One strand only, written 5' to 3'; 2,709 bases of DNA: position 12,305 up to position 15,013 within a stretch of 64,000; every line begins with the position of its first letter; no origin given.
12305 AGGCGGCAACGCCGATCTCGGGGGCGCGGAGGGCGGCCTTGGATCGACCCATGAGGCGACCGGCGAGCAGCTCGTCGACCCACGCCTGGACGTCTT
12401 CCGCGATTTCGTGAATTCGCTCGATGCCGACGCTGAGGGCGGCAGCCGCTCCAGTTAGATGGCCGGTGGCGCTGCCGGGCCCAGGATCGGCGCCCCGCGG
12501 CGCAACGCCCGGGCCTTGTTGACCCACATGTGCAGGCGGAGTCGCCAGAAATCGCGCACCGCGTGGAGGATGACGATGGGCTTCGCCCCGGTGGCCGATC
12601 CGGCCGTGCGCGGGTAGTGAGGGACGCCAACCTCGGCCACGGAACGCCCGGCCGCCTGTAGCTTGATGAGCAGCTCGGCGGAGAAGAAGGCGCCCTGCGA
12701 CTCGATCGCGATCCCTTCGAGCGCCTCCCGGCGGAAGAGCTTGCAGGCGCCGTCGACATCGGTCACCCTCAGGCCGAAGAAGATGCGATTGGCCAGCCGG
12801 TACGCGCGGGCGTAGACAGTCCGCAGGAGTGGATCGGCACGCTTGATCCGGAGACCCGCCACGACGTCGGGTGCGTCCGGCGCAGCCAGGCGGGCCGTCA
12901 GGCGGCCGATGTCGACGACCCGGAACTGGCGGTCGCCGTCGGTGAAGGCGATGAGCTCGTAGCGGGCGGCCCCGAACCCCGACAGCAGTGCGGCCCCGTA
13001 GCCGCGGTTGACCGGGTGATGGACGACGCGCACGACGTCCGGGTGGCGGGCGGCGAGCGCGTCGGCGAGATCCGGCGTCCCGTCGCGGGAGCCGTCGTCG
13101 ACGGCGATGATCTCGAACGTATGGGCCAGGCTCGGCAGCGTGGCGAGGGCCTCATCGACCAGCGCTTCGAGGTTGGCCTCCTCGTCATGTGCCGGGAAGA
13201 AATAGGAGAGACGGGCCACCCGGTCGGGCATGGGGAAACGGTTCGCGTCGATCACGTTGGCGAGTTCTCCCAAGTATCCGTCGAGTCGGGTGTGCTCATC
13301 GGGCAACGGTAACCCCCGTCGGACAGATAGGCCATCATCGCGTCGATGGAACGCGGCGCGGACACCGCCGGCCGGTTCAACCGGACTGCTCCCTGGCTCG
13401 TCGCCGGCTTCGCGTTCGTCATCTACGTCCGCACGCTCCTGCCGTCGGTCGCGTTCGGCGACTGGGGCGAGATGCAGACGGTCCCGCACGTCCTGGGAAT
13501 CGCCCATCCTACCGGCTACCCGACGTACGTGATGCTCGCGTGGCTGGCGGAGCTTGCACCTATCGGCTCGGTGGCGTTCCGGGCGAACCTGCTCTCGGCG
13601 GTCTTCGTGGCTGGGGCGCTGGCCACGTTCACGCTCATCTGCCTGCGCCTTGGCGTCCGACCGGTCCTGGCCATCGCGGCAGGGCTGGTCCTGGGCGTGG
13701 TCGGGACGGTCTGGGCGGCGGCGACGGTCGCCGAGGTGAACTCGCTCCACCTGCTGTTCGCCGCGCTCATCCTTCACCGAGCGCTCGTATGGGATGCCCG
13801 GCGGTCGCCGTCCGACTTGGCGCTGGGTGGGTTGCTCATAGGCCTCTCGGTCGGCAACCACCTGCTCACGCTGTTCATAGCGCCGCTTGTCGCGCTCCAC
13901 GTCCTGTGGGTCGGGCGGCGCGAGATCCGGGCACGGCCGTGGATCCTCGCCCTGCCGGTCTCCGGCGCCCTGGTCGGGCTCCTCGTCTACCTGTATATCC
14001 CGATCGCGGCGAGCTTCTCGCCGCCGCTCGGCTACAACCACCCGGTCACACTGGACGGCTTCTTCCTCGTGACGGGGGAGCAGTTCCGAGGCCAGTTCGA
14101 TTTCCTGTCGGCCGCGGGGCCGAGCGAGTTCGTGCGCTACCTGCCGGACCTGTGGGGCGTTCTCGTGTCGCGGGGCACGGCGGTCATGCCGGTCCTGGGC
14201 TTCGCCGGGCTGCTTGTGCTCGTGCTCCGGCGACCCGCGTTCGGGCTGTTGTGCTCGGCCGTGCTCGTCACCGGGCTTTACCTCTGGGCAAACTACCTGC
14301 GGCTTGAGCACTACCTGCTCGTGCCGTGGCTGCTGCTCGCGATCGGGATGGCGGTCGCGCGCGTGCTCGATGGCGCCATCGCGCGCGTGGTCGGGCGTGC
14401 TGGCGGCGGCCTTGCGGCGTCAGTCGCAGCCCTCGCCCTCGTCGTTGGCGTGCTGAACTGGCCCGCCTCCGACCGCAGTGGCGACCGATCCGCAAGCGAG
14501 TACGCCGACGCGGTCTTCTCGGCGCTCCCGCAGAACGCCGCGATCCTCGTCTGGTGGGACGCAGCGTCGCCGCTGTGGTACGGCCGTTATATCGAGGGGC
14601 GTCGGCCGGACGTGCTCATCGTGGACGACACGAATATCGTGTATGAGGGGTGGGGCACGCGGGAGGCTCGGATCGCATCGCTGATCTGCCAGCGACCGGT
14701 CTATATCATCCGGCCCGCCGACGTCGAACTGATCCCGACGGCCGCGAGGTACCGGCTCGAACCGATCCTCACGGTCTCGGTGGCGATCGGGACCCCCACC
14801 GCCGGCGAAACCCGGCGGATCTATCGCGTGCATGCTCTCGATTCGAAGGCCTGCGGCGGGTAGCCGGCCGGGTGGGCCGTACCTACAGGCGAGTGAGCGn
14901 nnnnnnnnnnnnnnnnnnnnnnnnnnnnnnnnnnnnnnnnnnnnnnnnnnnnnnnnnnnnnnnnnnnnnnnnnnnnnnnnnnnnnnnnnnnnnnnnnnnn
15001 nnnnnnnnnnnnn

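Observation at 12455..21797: Compact lipid-linked-sugar glycosylation locus: GT2 donor synthase plus four GT-C modules in three ORFs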

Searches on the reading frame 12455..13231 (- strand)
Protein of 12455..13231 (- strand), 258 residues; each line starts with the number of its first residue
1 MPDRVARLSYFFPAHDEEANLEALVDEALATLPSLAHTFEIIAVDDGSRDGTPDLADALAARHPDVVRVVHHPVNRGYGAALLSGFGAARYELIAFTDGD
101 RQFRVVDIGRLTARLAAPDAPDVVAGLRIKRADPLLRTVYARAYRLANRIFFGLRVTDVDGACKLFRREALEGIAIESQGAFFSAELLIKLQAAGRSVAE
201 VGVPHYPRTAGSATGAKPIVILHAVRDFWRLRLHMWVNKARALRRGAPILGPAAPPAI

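Call 6: search_protein_families(library=pfam, proteins=[window:12455-13231:-], max_evalue=0.01)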
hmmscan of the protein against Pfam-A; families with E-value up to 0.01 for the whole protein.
window:12455-13231:- (258 aa): 2 families
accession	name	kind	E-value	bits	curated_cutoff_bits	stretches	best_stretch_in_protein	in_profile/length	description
PF00535.33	Glycos_transf_2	-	2.1e-25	90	23.3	1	12-172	4-165/168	Glycosyl transferase family 2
PF13641.12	Glyco_tranf_2_3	-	1.9e-06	28.5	27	1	10-101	5-97/230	Glycosyltransferase like family 2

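Call 7: search_protein_families(library=ncbifam, proteins=[window:12455-13231:-], max_evalue=0.01)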
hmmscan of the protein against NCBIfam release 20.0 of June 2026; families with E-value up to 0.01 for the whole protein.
window:12455-13231:- (258 aa): 15 families
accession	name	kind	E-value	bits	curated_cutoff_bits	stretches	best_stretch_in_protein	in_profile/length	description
NF058614.1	PPMAGASynPpgS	equivalog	2e-15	56.9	370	1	36-203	23-194/226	polyprenyl-phospho-N-acetylgalactosaminyl synthase PpgS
NF007986.1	PRK10714.1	equivalog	6.2e-15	55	529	1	4-211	4-206/316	undecaprenyl-phosphate 4-deoxy-4-formamido-L-arabinose transferase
NF047588.1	GlcsyltransPgfSStrep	equivalog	9.5e-14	51.3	500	1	8-175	3-168/308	glycosyltransferase PgfS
TIGR03965.1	mycofact_glyco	equivalog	6.2e-13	48.4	280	1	8-120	76-184/467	mycofactocin biosynthesis glycosyltransferase MftF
NF041391.1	DPhHxTase_Halo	equivalog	1.6e-12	46.9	375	1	25-209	10-187/213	dolichyl-phosphate hexose transferase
TIGR03937.1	PgaC_IcaA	equivalog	2.1e-12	46.7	422.3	1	6-105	45-140/407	poly-beta-1,6-N-acetyl-D-glucosamine synthase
TIGR04182.1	glyco_TIGR04182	equivalog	4.9e-10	39.3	325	1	11-219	5-204/293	S-layer glycoprotein N-glycosyltransferase AglJ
NF041875.1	EPS_EpsD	equivalog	4e-09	36.3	370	1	27-104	19-93/325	exopolysaccharide biosynthesis glycosyltransferase EpsD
NF010496.0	PRK13915.1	equivalog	1.5e-08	34.1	262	1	7-100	32-126/307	glucosyl-3-phosphoglycerate synthase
NF007482.0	PRK10073.1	equivalog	3e-07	29.7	423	1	6-103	6-98/334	glycosyltransferase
TIGR04283.1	glyco_like_mftF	equivalog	3.1e-06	26.9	182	1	12-140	5-122/221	TIGR04283 family arsenosugar biosynthesis glycosyltransferase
NF047683.1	TeichurnBiosyTuaG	equivalog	3.3e-05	23.6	400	1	22-104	18-100/252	teichuronic acid biosynthesis protein TuaG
TIGR03469.1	HpnB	hypoth_equivalog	4.9e-05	22.5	379.25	1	12-117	50-162/386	hopene-associated glycosyltransferase HpnB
NF053739.1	GlytfEpsEBac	equivalog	0.00013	21.1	450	1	37-101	29-93/265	glycosyltransferase EpsE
NF053846.1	glyco_with_XrtP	equivalog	0.0009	18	520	1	10-103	45-136/440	XrtP-associated glycosyltransferase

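Call 29: search_solved_structures(query=window:12455-13228:-, max_evalue=0.001)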
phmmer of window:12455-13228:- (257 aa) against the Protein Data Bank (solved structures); distinct sequences matched with E-value up to 0.001: 14.
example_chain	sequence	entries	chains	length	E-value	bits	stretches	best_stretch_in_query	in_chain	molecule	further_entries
9bhc_C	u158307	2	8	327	4.7e-12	49.4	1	5-210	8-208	Undecaprenyl-phosphate 4-deoxy-4-formamido-L-arabinose transferase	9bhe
8vxh_A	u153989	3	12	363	6.2e-12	49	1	5-210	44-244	Undecaprenyl-phosphate 4-deoxy-4-formamido-L-arabinose transferase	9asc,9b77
9hwj_A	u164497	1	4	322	8.5e-12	48.5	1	4-210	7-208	Undecaprenyl-phosphate 4-deoxy-4-formamido-L-arabinose transferase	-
5mlz_A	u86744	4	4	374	2.2e-09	40.6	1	6-230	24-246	Dolichol monophosphate mannose synthase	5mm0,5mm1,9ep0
3bcv_A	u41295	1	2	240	2.7e-08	37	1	6-100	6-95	Putative glycosyltransferase protein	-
5eke_A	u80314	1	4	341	9.1e-06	28.8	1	6-104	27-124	Uncharacterized glycosyltransferase sll0501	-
5ekp_C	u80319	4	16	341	9.1e-06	28.8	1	6-104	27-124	Uncharacterized glycosyltransferase sll0501 | Glycosyltransferase sll0501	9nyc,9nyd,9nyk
9nye_A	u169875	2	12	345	9.3e-06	28.7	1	6-104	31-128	Glycosyltransferase sll0501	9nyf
6yv7_A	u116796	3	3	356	3.6e-05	26.8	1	6-109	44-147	Glycosyl transferase, family 2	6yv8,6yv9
6yv7_B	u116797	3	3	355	3.6e-05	26.8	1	6-109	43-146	Glycosyl transferase, family 2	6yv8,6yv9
4y6n_A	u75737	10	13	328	0.00056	22.9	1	7-99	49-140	Glucosyl-3-phosphoglycerate synthase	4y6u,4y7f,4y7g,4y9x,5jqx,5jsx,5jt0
3ckj_A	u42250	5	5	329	0.00057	22.9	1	7-99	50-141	Putative uncharacterized protein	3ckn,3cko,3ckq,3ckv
3e25_A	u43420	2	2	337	0.0006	22.8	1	7-99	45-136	Putative uncharacterized protein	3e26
4ddz_A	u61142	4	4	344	0.00062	22.8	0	7-99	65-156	GLUCOSYL-3-PHOSPHOGLYCERATE SYNTHASE (GpgS) | Glucosyl-3-phosphoglycerate synthase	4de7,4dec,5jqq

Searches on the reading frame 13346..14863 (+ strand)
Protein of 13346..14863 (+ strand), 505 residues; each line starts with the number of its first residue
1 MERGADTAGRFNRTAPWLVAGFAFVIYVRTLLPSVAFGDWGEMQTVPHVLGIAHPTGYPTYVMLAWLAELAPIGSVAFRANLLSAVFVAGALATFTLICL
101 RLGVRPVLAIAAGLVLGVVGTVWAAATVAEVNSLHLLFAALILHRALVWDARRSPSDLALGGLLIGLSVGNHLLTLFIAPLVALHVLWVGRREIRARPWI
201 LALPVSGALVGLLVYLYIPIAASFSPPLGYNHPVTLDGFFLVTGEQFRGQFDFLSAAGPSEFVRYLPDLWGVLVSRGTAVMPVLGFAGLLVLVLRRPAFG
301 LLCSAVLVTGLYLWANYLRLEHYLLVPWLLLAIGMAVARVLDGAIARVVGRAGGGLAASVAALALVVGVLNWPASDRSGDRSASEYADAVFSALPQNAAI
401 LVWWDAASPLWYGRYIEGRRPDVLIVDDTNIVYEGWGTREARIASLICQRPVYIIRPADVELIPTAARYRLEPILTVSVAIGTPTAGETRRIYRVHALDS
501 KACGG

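Call 6: search_protein_families(library=pfam, proteins=[window:13346-14863:+], max_evalue=0.01)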
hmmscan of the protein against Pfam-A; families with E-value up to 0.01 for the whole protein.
window:13346-14863:+ (505 aa): 1 family
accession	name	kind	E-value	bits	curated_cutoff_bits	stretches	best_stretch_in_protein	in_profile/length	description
PF11028.14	TMEM260-like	-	1e-21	77.9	24.2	1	39-189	1-173/179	Protein O-mannosyl-transferase TMEM260-like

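Call 7: search_protein_families(library=ncbifam, proteins=[window:13346-14863:+], max_evalue=0.01)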
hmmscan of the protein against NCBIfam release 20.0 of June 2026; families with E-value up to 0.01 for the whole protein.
window:13346-14863:+ (505 aa): 0 families

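Call 9: search_protein_families(library=pfam, proteins=[window:13346-14863:+], max_evalue=10)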
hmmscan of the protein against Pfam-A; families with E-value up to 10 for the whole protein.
window:13346-14863:+ (505 aa): 1 family
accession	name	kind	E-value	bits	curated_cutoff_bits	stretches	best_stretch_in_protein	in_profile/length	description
PF11028.14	TMEM260-like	-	1e-21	77.9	24.2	1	39-189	1-173/179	Protein O-mannosyl-transferase TMEM260-like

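Call 12: search_solved_structures(query=window:13346-14863:+, max_evalue=10)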
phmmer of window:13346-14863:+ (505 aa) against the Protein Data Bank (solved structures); distinct sequences matched with E-value up to 10: 1.
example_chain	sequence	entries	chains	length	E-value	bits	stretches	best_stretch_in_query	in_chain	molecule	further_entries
9rql_A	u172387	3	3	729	1e-24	90.8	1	22-437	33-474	Protein O-mannosyl-transferase TMEM260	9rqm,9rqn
